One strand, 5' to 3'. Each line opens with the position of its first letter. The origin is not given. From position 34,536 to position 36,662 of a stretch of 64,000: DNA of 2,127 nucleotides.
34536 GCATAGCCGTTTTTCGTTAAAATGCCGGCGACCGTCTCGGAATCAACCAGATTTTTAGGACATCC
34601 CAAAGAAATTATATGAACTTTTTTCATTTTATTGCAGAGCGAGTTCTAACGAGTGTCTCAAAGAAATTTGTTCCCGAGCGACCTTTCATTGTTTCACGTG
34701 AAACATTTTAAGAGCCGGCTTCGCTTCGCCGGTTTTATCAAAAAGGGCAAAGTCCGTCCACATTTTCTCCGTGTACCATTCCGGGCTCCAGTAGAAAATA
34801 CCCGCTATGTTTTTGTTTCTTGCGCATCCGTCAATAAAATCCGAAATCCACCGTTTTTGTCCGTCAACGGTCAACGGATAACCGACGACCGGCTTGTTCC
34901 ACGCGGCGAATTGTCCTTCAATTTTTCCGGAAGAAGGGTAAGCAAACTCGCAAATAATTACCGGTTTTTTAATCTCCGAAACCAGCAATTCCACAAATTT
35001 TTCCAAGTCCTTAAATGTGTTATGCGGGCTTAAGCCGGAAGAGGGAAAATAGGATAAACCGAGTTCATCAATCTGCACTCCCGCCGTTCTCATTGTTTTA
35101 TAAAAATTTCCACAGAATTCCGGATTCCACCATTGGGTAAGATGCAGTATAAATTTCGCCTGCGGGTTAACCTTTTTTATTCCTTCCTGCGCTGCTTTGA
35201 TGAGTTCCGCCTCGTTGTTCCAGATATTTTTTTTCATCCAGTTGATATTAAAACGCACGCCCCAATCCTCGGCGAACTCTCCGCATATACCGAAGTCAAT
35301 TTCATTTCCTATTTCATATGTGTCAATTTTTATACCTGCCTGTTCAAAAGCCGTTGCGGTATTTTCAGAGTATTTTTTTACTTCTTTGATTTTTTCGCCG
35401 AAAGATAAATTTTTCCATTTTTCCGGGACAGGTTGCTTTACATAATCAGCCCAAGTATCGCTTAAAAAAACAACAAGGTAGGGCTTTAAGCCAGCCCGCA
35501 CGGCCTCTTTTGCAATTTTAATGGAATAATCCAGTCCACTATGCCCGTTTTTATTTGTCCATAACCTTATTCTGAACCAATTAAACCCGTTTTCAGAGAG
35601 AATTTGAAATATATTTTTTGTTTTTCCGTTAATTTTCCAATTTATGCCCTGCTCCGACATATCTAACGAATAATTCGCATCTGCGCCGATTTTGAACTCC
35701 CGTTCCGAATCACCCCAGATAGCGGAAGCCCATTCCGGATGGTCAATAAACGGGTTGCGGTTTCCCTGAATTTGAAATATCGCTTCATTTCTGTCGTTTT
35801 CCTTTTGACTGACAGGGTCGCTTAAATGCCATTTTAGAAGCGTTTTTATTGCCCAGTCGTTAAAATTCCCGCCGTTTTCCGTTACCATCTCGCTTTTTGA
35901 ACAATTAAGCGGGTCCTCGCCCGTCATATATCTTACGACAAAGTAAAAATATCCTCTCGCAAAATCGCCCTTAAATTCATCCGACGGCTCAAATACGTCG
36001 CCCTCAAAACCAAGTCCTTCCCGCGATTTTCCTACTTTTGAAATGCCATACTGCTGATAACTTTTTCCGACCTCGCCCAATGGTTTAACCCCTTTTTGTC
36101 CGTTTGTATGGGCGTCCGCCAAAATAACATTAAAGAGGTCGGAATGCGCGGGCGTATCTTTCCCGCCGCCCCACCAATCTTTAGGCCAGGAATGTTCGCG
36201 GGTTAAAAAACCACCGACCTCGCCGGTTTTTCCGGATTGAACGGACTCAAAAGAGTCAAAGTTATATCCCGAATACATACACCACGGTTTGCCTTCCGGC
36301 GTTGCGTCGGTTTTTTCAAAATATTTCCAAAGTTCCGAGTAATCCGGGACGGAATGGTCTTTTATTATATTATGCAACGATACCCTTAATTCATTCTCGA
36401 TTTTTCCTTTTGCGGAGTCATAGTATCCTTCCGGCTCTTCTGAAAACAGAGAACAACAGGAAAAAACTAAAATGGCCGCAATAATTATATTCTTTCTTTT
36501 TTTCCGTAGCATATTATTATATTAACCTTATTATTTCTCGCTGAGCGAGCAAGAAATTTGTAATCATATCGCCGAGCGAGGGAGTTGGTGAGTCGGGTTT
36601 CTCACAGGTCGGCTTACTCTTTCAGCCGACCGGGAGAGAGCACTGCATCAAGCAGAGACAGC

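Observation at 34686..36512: Unusual secreted fusion of an Endonuclease I (EndA/Vvn) domain with a GH53 galactanase-like domain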

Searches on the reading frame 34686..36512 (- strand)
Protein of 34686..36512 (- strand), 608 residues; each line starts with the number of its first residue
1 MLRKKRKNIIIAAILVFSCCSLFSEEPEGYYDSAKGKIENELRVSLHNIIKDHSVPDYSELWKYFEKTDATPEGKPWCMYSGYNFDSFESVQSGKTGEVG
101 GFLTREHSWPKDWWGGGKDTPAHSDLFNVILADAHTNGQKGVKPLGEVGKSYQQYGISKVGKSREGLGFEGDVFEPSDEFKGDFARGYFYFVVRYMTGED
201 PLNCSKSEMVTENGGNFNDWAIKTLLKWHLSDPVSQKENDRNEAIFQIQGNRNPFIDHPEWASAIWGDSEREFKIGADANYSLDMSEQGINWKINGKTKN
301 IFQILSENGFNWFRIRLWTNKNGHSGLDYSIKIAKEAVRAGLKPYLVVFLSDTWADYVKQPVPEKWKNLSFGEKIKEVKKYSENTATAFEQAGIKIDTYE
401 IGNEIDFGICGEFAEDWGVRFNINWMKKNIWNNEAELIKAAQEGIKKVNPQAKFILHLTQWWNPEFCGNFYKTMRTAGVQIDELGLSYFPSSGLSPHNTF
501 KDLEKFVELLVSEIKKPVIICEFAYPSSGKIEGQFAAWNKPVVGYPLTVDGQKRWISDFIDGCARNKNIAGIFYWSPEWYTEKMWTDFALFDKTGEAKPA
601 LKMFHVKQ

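Call 3: search_protein_families(library=pfam, proteins=[window:34686-36512:-], max_evalue=1)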
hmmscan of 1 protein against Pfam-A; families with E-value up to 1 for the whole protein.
window:34686-36512:- (608 aa): 3 families
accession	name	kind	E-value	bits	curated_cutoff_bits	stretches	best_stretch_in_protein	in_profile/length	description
PF07745.19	Glyco_hydro_53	-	1.2e-58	199.1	24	1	276-604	3-340/340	Glycosyl hydrolase family 53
PF04231.19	Endonuclease_1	-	1.8e-49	169.1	25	1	40-260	3-235/235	Endonuclease I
PF13200.12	DUF4015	-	0.0041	16.7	27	1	291-428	95-216/313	Putative glycosyl hydrolase domain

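Call 4: search_protein_families(library=ncbifam, proteins=[window:34686-36512:-], max_evalue=1)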
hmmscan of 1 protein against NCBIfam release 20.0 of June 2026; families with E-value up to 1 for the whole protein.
window:34686-36512:- (608 aa): 1 family
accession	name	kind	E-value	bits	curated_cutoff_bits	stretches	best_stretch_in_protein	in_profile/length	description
NF011716.0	PRK15137.1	equivalog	1.4e-05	25.2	372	1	124-257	117-227/235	deoxyribonuclease I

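Call 5: search_solved_structures(query=window:34686-36512:-, max_evalue=1, show_alignments=3)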
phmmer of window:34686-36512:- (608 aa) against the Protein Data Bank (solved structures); distinct sequences matched with E-value up to 1: 15.
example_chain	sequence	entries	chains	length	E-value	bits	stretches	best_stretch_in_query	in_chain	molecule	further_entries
1hjq_A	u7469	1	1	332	1.3e-32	116.1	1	286-605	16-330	BETA-1,4-GALACTANASE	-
1fhl_A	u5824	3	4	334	1.2e-29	106.2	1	276-580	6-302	BETA-1,4-GALACTANASE | Arabinogalactan endo-beta-1,4-galactanase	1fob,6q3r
1r8l_A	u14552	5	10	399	2.1e-29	105.4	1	271-580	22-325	endo-beta-1,4-galactanase | GALACTANASE | YVFO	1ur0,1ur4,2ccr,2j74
7osk_A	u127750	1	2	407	4.1e-29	104.5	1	276-606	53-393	Arabinogalactan endo-1,4-beta-galactosidase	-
2gft_A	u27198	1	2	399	8.6e-29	103.4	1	271-580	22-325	Glycosyl Hydrolase Family 53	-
9fli_A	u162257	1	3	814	1.9e-28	102.3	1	270-580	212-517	Arabinogalactan endo-beta-1,4-galactanase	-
4bf7_A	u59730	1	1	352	4.5e-27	97.7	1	276-580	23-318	ARABINOGALACTAN ENDO-1,4-BETA-GALACTOSIDASE A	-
1hjs_A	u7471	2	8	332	9e-26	93.4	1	287-604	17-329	BETA-1,4-GALACTANASE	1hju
6gp5_A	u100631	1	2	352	4.7e-19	71.2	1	243-526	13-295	Arabinogalactan endo-beta-1,4-galactanase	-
6gpa_A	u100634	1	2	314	2.9e-18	68.6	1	270-526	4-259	Arabinogalactan endo-beta-1,4-galactanase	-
1oup_A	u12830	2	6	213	0.0068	17.8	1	204-257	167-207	Nuclease | ENDONUCLEASE I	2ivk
1ouo_A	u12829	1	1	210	0.0072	17.8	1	204-257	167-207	Nuclease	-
2pu3_A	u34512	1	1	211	0.032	15.6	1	126-256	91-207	Endonuclease I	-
1o1k_B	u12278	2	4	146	0.31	12.4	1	541-595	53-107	Hemoglobin Beta chain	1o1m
4cnj_A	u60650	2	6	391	0.8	11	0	339-383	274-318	L-AMINO ACID OXIDASE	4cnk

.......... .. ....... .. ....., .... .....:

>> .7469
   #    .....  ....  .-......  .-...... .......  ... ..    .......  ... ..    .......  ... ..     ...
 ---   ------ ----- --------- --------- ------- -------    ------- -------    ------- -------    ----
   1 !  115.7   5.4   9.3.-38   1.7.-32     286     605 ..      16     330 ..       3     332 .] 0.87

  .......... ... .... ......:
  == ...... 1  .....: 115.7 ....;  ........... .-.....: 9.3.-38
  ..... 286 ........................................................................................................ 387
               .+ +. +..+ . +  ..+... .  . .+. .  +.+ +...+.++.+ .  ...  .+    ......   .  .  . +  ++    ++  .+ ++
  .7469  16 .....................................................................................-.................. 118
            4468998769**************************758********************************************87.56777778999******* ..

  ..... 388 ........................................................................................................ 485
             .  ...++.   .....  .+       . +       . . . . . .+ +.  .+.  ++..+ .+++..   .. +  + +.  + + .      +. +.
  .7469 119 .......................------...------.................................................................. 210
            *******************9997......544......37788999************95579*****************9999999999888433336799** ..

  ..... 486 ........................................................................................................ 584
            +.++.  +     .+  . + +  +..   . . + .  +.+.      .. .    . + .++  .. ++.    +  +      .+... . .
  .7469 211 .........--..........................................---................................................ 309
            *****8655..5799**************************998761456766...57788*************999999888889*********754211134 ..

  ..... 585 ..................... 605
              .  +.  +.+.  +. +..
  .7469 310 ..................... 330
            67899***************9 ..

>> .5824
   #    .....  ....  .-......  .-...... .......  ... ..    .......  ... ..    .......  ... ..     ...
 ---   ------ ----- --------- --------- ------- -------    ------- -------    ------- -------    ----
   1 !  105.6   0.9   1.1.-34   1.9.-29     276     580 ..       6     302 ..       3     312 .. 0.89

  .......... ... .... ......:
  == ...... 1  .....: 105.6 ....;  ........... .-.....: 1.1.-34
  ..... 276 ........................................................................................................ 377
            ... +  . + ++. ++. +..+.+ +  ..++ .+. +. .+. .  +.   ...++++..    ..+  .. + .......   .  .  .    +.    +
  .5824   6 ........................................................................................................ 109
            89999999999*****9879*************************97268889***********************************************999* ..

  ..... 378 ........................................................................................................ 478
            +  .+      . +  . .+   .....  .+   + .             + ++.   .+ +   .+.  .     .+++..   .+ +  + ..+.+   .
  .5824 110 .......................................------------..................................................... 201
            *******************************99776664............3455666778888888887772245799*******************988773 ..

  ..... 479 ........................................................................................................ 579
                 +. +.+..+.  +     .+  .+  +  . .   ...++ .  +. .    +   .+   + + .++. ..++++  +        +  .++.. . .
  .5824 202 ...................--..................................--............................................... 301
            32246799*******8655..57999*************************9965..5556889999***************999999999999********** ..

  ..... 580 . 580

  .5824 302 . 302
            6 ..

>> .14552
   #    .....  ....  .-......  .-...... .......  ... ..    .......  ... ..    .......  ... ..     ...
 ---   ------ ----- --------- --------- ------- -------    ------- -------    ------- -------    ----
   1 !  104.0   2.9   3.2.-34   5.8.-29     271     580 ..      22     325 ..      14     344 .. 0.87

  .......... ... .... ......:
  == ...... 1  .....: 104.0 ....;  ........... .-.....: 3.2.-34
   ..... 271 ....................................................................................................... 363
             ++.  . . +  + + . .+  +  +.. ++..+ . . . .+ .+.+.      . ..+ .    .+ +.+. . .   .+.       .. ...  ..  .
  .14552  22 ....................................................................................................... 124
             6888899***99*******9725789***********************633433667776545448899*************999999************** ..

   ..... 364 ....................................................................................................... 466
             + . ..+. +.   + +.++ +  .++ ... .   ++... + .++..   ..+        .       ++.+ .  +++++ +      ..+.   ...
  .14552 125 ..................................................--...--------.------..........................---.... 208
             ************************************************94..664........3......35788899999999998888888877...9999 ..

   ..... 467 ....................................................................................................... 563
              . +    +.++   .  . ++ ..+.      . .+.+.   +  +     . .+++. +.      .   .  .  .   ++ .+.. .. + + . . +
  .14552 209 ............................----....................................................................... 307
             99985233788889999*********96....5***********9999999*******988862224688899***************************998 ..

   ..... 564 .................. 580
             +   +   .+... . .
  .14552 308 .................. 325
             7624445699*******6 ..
